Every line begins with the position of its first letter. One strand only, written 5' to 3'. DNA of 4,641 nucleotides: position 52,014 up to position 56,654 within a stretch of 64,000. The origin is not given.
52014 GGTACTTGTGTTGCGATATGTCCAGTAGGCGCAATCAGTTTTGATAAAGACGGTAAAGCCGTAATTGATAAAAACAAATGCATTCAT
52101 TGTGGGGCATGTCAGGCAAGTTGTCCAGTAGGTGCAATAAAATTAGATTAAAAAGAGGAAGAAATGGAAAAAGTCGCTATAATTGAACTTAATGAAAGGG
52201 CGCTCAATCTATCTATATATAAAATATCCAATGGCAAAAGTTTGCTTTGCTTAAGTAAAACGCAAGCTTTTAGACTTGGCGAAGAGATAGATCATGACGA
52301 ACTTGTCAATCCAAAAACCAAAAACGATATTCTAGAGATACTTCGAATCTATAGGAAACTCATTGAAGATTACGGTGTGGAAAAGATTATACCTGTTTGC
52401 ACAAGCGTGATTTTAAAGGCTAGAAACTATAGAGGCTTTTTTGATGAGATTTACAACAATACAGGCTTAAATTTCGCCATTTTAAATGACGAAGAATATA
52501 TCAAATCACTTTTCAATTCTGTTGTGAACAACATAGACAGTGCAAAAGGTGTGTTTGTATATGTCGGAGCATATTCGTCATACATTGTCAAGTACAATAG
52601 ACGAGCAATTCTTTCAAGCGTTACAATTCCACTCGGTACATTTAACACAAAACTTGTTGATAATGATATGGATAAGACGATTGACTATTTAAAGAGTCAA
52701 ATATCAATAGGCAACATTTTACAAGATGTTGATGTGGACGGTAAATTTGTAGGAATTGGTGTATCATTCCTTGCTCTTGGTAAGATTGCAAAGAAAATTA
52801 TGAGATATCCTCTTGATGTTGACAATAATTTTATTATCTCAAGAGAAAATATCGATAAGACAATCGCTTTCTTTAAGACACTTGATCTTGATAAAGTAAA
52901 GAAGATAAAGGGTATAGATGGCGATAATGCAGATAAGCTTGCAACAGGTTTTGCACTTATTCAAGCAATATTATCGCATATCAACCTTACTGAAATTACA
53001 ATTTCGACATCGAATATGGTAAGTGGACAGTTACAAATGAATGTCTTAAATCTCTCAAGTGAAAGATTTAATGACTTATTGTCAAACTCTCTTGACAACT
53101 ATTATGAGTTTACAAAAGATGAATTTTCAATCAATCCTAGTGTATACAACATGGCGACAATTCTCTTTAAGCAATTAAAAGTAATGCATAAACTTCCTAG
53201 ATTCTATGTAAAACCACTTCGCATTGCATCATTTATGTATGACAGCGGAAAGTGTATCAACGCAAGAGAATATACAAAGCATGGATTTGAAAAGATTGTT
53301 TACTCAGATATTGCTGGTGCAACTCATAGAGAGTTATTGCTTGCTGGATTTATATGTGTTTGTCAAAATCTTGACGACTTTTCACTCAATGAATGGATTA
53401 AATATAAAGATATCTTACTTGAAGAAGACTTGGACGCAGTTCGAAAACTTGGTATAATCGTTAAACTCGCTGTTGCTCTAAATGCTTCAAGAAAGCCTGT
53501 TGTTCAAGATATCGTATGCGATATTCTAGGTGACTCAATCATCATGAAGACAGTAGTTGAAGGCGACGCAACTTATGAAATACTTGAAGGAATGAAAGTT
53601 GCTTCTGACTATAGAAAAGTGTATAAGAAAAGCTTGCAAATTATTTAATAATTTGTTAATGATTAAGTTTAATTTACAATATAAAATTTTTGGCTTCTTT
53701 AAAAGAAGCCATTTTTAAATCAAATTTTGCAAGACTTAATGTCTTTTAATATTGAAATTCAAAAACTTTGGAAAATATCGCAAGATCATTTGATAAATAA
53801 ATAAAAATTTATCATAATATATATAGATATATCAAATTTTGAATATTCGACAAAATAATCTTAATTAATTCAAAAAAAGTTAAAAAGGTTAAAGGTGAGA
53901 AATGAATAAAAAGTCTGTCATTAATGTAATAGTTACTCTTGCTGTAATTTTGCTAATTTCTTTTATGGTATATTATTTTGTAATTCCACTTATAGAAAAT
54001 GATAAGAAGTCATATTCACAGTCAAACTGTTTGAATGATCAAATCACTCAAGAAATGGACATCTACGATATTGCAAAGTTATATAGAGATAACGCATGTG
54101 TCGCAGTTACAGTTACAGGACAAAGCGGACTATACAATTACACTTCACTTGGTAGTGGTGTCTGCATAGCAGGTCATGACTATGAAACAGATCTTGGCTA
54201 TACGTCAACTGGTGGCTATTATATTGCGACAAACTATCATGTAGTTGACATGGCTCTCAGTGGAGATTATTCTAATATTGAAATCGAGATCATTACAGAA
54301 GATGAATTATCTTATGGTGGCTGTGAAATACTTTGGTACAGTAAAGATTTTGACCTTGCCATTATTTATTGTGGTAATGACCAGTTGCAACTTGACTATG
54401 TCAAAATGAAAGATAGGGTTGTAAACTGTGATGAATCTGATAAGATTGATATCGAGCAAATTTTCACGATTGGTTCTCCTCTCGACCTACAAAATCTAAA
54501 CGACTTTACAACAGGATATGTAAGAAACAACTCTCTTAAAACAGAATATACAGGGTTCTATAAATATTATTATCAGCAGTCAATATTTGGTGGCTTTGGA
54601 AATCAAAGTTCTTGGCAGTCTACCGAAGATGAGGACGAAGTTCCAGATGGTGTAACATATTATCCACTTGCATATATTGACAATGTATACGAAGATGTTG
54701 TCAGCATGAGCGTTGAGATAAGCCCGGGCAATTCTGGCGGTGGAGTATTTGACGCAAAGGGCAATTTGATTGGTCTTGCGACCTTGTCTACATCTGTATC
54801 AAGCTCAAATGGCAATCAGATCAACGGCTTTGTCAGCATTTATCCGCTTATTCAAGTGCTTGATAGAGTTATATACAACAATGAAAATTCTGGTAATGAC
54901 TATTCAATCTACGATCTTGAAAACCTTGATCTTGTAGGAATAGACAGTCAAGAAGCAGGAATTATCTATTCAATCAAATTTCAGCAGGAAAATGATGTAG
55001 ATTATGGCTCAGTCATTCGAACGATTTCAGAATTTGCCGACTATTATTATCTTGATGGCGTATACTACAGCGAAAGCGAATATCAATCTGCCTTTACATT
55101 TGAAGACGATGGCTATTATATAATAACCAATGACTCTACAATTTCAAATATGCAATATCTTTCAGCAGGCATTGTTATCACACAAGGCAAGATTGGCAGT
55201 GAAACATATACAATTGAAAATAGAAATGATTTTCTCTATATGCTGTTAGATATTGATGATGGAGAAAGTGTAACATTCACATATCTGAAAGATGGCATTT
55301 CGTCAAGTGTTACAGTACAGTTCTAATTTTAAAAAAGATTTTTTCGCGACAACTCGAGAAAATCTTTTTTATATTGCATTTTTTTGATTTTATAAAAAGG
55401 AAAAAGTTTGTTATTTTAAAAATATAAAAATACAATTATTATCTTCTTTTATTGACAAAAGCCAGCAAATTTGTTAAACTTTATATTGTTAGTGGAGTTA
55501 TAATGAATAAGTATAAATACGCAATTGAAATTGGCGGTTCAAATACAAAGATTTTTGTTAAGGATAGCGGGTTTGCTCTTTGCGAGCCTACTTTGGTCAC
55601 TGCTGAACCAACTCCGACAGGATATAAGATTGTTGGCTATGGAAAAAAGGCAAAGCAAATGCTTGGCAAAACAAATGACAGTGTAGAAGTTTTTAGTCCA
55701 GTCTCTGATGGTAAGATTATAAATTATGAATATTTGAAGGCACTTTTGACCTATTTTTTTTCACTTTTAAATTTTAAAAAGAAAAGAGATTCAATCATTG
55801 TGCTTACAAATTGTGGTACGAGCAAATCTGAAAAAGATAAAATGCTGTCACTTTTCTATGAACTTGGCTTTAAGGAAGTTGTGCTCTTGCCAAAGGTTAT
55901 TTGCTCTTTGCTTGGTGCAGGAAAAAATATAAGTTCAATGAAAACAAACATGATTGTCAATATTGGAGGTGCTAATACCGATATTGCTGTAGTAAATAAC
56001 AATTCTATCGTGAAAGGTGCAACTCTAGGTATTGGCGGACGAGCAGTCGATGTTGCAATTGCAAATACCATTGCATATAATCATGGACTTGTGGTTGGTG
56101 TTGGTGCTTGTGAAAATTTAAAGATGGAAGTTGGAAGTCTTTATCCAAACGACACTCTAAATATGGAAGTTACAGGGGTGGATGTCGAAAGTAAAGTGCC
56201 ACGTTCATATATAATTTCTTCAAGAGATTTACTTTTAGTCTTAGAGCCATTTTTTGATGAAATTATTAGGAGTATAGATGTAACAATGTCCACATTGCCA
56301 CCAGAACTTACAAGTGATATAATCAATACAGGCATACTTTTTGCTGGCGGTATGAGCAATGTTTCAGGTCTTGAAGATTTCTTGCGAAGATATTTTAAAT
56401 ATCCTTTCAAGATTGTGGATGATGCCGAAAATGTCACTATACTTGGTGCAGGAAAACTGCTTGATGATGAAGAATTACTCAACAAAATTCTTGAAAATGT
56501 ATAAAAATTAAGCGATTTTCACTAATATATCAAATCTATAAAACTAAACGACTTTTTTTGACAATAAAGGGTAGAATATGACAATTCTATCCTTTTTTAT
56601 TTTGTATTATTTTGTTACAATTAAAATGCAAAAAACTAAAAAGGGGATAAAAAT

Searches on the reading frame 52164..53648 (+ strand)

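Call 73: search_protein_families(library=pfam, max_evalue=0.01, proteins=[L034:443-2014:+, L034:2335-3654:+, L034:3811-4212:-, L034:4647-5294:+, L034:5309-6103:+, L034:6563-7039:+, L034:7357-8070:-, L034:8083-8388:-, L034:8555-8920:+, L035:3065-3670:+])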
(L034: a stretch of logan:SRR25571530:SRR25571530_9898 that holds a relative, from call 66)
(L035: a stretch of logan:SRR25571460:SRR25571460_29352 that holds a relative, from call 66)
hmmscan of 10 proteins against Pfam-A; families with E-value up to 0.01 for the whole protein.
L034:443-2014:+ (523 aa): 0 families

L034:2335-3654:+ (439 aa): 1 family
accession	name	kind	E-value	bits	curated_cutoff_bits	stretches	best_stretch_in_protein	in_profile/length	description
PF00078.32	RVT_1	-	1.2e-13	51.7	29.6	1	149-297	57-193/205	Reverse transcriptase (RNA-dependent DNA polymerase)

L034:3811-4212:- (133 aa): 0 families

L034:4647-5294:+ (215 aa): 2 families
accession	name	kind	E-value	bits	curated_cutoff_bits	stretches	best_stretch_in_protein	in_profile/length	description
PF10544.15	T5orf172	-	2.7e-12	47.5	20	1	6-99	1-96/101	T5orf172 domain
PF13455.12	MUG113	-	1.6e-08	35.4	22.3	1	20-98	1-68/73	Meiotically up-regulated gene 113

L034:5309-6103:+ (264 aa): 0 families

L034:6563-7039:+ (158 aa): 1 family
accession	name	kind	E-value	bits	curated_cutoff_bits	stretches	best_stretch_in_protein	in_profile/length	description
PF09949.15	APP1_cat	-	0.0039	17.6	27.1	1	38-106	15-75/154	Phosphatidate phosphatase APP1, catalytic domain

L034:7357-8070:- (237 aa): 0 families

L034:8083-8388:- (101 aa): 3 families
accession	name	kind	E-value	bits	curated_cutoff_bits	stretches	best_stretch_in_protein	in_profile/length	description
PF01381.28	HTH_3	-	0.00018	21.9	23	1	13-66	4-55/55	Helix-turn-helix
PF12844.13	HTH_19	-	0.00041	20.7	30.2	1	8-67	2-59/64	Helix-turn-helix domain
PF13560.12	HTH_31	-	0.0044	17.7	27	1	13-65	9-60/64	Helix-turn-helix domain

L034:8555-8920:+ (121 aa): 0 families

L035:3065-3670:+ (201 aa): 0 families

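Call 100: search_protein_families(library=ncbifam, max_evalue=0.01, proteins=[P0117, L035:3065-3670:+])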
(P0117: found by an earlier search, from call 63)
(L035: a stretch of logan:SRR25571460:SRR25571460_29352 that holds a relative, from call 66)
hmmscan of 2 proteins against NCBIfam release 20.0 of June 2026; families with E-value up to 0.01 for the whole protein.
P0117 (470 aa): 8 families
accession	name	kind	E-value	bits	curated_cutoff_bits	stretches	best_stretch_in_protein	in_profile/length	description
TIGR02225.1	recomb_XerD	equivalog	1.1e-19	70.8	329.6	1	158-452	6-273/290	site-specific tyrosine recombinase XerD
NF040815.2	recomb_XerA_Arch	equivalog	1.7e-19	70.5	220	1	194-457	45-258/263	site-specific tyrosine recombinase/integron integrase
NF001399.0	PRK00283.1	subfamily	2.9e-19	69.4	279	1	149-453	6-283/300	tyrosine recombinase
TIGR02224.1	recomb_XerC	equivalog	3.1e-19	69.4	335.15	1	192-452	40-276/295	tyrosine recombinase XerC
NF002331.0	PRK01287.1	subfamily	3.1e-13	49.4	371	1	205-446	87-306/365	site-specific tyrosine recombinase XerC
NF003462.0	PRK05084.1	equivalog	6.6e-09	34.9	267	1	286-465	198-356/360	tyrosine recombinase XerS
TIGR02249.1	integrase_gron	subfamily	2.8e-08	33.5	265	1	407-459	255-306/315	integron integrase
NF011946.0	PRK15417.1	equivalog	0.0049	16.1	435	0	403-455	265-317/337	integron integrase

L035:3065-3670:+ (201 aa): 0 families

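Call 101: search_protein_families(library=padloc, max_evalue=0.01, proteins=[L034:2335-3654:+, L034:443-2014:+, L034:7357-8070:-, L034:6563-7039:+])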
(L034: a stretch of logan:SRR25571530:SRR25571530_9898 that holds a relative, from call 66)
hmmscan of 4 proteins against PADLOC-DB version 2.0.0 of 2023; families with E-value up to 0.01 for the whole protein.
L034:2335-3654:+ (439 aa): 64 families (the best 25 are shown)
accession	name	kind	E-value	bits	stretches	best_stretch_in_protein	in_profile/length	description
PDLC03750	RT_UG13b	-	1.8e-114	381.1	1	6-435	2-423/430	DRT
PDLC03749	RT_UG13a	-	1.4e-30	104.8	1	39-330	52-325/589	DRT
PDLC03759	RT_UG21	-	3.5e-28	96.6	1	30-326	27-289/503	DRT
PDLC03756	RT_UG19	-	1.9e-25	88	1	38-427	39-399/562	DRT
PDLC03785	RT_UG9_large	-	4e-24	82.9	1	36-337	270-537/772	DRT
PDLC03783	Drt8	-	4.6e-21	73.7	1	139-400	121-344/493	DRT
PDLC03761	RT_UG23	-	2.2e-20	70.7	1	131-304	109-270/489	DRT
PDLC01136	RT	-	5.7e-20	69.9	1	157-300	126-249/263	RT (reverse transcriptase)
PDLC03772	RT_UG33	-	1.7e-19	68.2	1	78-322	73-285/490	DRT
PDLC03747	RT_UG10_small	-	2.6e-18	64.2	1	101-344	453-694/824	DRT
PDLC03760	RT_UG22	-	4.6e-18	63.5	1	35-330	34-276/476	DRT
PDLC03773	RT_UG34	-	6.4e-18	62.9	1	6-303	12-298/512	DRT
PDLC03754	RT_UG17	-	1.5e-17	61.6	1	153-312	121-273/429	DRT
PDLC03742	AbiA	-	5.4e-17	60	1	144-317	138-300/470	DRT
PDLC03758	RT_UG20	-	8.7e-16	56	1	141-302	128-274/511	DRT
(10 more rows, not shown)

L034:443-2014:+ (523 aa): 0 families

L034:7357-8070:- (237 aa): 0 families

L034:6563-7039:+ (158 aa): 0 families

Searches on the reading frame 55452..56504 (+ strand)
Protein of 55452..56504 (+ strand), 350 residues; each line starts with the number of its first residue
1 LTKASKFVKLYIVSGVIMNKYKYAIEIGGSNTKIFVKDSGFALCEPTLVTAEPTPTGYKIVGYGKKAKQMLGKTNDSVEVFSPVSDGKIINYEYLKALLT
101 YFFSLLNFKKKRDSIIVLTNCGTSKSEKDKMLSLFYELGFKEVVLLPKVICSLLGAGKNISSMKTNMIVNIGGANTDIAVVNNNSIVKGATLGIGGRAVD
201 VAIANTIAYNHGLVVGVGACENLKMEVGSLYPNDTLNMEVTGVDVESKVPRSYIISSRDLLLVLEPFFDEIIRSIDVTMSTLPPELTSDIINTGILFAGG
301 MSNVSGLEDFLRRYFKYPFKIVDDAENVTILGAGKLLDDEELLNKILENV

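Call 63: list_cluster_members(proteins=[window:55452-56504:+, window:52164-53648:+, window:46463-46909:+, window:45716-46390:+, window:42141-43547:+, window:41611-41850:-, window:44628-45212:+, window:24029-25981:+])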
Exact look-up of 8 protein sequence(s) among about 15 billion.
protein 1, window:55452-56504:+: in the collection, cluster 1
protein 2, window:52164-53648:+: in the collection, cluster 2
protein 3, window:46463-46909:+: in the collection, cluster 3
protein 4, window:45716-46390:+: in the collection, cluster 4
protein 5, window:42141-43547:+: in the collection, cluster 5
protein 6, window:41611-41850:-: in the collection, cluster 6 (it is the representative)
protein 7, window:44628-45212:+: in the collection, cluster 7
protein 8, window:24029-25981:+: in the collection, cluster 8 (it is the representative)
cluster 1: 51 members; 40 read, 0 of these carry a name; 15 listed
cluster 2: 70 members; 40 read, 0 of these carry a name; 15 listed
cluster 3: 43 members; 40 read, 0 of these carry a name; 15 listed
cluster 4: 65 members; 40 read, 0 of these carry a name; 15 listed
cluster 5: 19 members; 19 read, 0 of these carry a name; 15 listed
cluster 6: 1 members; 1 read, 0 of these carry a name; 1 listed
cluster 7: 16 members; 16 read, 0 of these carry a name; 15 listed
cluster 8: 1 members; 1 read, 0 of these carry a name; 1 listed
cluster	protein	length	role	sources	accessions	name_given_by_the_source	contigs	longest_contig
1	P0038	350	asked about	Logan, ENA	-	-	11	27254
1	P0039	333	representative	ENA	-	-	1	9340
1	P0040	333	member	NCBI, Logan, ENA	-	-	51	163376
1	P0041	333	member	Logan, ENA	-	-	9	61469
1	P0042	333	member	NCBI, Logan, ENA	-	-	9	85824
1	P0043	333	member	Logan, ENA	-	-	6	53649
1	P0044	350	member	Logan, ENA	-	-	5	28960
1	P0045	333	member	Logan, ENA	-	-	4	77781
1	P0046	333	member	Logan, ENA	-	-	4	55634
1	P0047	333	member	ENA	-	-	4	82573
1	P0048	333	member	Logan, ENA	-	-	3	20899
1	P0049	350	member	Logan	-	-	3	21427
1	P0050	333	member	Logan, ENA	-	-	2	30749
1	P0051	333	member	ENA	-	-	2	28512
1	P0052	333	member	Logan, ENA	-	-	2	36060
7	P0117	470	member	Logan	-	-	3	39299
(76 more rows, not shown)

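Call 66: find_encoding_contigs(protein=P0117, flank=10000, max_places=5)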
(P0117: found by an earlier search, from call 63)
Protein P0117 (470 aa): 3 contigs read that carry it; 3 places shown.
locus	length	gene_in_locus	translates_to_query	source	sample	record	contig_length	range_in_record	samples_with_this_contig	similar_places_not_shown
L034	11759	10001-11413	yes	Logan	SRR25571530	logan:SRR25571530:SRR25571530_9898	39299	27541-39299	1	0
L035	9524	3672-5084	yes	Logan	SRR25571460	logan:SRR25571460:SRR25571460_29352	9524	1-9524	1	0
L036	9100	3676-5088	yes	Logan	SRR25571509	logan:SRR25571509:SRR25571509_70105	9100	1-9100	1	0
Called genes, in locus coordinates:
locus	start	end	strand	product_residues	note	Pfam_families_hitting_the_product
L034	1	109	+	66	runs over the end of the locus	-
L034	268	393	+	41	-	-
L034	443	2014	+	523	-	-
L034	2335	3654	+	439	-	PF00078:RVT_1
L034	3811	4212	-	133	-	-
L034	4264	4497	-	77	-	-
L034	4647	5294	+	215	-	PF10544:T5orf172, PF13455:MUG113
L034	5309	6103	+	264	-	-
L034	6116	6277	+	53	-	PF12161:HsdM_N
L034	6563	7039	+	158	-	-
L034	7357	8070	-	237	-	-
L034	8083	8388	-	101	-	-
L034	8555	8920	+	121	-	-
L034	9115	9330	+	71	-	-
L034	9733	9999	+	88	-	-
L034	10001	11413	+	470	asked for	PF14659:Phage_int_SAM_3 (weak), PF22022:Phage_int_M (faint), PF00589:Phage_integrase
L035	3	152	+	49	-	?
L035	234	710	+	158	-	-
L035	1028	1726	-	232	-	-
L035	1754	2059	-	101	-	-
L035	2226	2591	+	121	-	-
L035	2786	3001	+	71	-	-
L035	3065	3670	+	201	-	-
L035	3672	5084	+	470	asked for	PF14659:Phage_int_SAM_3 (weak), PF22022:Phage_int_M (faint), PF00589:Phage_integrase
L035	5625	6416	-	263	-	PF03575:Peptidase_S51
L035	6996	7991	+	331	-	PF00152:tRNA-synt_2 (weak), PF03590:AsnA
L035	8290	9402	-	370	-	PF01663:Phosphodiest, PF01676:Metalloenzyme (weak)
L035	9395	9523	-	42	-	?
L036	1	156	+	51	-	?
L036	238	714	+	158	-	-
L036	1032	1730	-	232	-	-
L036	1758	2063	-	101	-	-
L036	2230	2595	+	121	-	-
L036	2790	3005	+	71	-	-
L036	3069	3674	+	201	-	-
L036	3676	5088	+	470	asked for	PF14659:Phage_int_SAM_3 (weak), PF22022:Phage_int_M (faint), PF00589:Phage_integrase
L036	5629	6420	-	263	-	PF03575:Peptidase_S51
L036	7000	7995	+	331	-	PF00152:tRNA-synt_2 (weak), PF03590:AsnA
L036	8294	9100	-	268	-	?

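Call 73: search_protein_families(library=pfam, max_evalue=0.01, proteins=[L034:443-2014:+, L034:2335-3654:+, L034:3811-4212:-, L034:4647-5294:+, L034:5309-6103:+, L034:6563-7039:+, L034:7357-8070:-, L034:8083-8388:-, L034:8555-8920:+, L035:3065-3670:+])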
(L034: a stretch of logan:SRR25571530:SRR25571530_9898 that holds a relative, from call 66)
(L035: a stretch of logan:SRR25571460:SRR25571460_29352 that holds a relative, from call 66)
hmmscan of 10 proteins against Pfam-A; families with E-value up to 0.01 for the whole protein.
L034:443-2014:+ (523 aa): 0 families

L034:2335-3654:+ (439 aa): 1 family
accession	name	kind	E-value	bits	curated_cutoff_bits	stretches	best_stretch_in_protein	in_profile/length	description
PF00078.32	RVT_1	-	1.2e-13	51.7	29.6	1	149-297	57-193/205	Reverse transcriptase (RNA-dependent DNA polymerase)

L034:3811-4212:- (133 aa): 0 families

L034:4647-5294:+ (215 aa): 2 families
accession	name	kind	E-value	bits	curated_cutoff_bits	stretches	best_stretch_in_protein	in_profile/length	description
PF10544.15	T5orf172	-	2.7e-12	47.5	20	1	6-99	1-96/101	T5orf172 domain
PF13455.12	MUG113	-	1.6e-08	35.4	22.3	1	20-98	1-68/73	Meiotically up-regulated gene 113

L034:5309-6103:+ (264 aa): 0 families

L034:6563-7039:+ (158 aa): 1 family
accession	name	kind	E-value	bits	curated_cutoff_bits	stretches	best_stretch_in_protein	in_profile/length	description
PF09949.15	APP1_cat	-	0.0039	17.6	27.1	1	38-106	15-75/154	Phosphatidate phosphatase APP1, catalytic domain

L034:7357-8070:- (237 aa): 0 families

L034:8083-8388:- (101 aa): 3 families
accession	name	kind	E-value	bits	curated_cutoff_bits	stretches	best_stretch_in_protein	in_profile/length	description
PF01381.28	HTH_3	-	0.00018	21.9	23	1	13-66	4-55/55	Helix-turn-helix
PF12844.13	HTH_19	-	0.00041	20.7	30.2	1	8-67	2-59/64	Helix-turn-helix domain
PF13560.12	HTH_31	-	0.0044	17.7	27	1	13-65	9-60/64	Helix-turn-helix domain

L034:8555-8920:+ (121 aa): 0 families

L035:3065-3670:+ (201 aa): 0 families

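Call 100: search_protein_families(library=ncbifam, max_evalue=0.01, proteins=[P0117, L035:3065-3670:+])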
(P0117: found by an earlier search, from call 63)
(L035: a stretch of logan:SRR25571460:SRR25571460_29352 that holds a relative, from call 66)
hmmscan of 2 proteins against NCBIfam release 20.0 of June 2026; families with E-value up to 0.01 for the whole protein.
P0117 (470 aa): 8 families
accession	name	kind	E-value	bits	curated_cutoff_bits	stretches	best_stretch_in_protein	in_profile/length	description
TIGR02225.1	recomb_XerD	equivalog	1.1e-19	70.8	329.6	1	158-452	6-273/290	site-specific tyrosine recombinase XerD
NF040815.2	recomb_XerA_Arch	equivalog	1.7e-19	70.5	220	1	194-457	45-258/263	site-specific tyrosine recombinase/integron integrase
NF001399.0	PRK00283.1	subfamily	2.9e-19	69.4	279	1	149-453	6-283/300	tyrosine recombinase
TIGR02224.1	recomb_XerC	equivalog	3.1e-19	69.4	335.15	1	192-452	40-276/295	tyrosine recombinase XerC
NF002331.0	PRK01287.1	subfamily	3.1e-13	49.4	371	1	205-446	87-306/365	site-specific tyrosine recombinase XerC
NF003462.0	PRK05084.1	equivalog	6.6e-09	34.9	267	1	286-465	198-356/360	tyrosine recombinase XerS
TIGR02249.1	integrase_gron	subfamily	2.8e-08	33.5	265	1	407-459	255-306/315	integron integrase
NF011946.0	PRK15417.1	equivalog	0.0049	16.1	435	0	403-455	265-317/337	integron integrase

L035:3065-3670:+ (201 aa): 0 families

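Call 101: search_protein_families(library=padloc, max_evalue=0.01, proteins=[L034:2335-3654:+, L034:443-2014:+, L034:7357-8070:-, L034:6563-7039:+])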
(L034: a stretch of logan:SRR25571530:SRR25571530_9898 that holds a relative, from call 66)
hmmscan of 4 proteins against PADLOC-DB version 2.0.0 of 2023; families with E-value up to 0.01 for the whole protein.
L034:2335-3654:+ (439 aa): 64 families (the best 25 are shown)
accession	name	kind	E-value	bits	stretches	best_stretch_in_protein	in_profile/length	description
PDLC03750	RT_UG13b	-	1.8e-114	381.1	1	6-435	2-423/430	DRT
PDLC03749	RT_UG13a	-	1.4e-30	104.8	1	39-330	52-325/589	DRT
PDLC03759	RT_UG21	-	3.5e-28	96.6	1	30-326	27-289/503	DRT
PDLC03756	RT_UG19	-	1.9e-25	88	1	38-427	39-399/562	DRT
PDLC03785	RT_UG9_large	-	4e-24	82.9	1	36-337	270-537/772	DRT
PDLC03783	Drt8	-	4.6e-21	73.7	1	139-400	121-344/493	DRT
PDLC03761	RT_UG23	-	2.2e-20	70.7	1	131-304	109-270/489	DRT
PDLC01136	RT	-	5.7e-20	69.9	1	157-300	126-249/263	RT (reverse transcriptase)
PDLC03772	RT_UG33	-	1.7e-19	68.2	1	78-322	73-285/490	DRT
PDLC03747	RT_UG10_small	-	2.6e-18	64.2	1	101-344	453-694/824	DRT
PDLC03760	RT_UG22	-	4.6e-18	63.5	1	35-330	34-276/476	DRT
PDLC03773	RT_UG34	-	6.4e-18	62.9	1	6-303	12-298/512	DRT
PDLC03754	RT_UG17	-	1.5e-17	61.6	1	153-312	121-273/429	DRT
PDLC03742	AbiA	-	5.4e-17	60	1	144-317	138-300/470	DRT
PDLC03758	RT_UG20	-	8.7e-16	56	1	141-302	128-274/511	DRT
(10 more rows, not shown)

L034:443-2014:+ (523 aa): 0 families

L034:7357-8070:- (237 aa): 0 families

L034:6563-7039:+ (158 aa): 0 families

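Call 108: find_related_loci(query=P0117, collection=viral_contigs, flank=8000)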
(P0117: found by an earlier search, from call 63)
Query P0117 (470 aa) in viral_contigs; peptide patterns used: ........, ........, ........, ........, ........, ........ (x = any residue, [..] = any of these).
14 stretches matched a pattern; 2 encode a relative of the query (tblastn E <= 1e-3); 2 distinct loci.
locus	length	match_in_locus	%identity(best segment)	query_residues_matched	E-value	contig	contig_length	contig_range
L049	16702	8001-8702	30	224-469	3e-30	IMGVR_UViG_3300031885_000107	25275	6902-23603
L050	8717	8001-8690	27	224-470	1e-21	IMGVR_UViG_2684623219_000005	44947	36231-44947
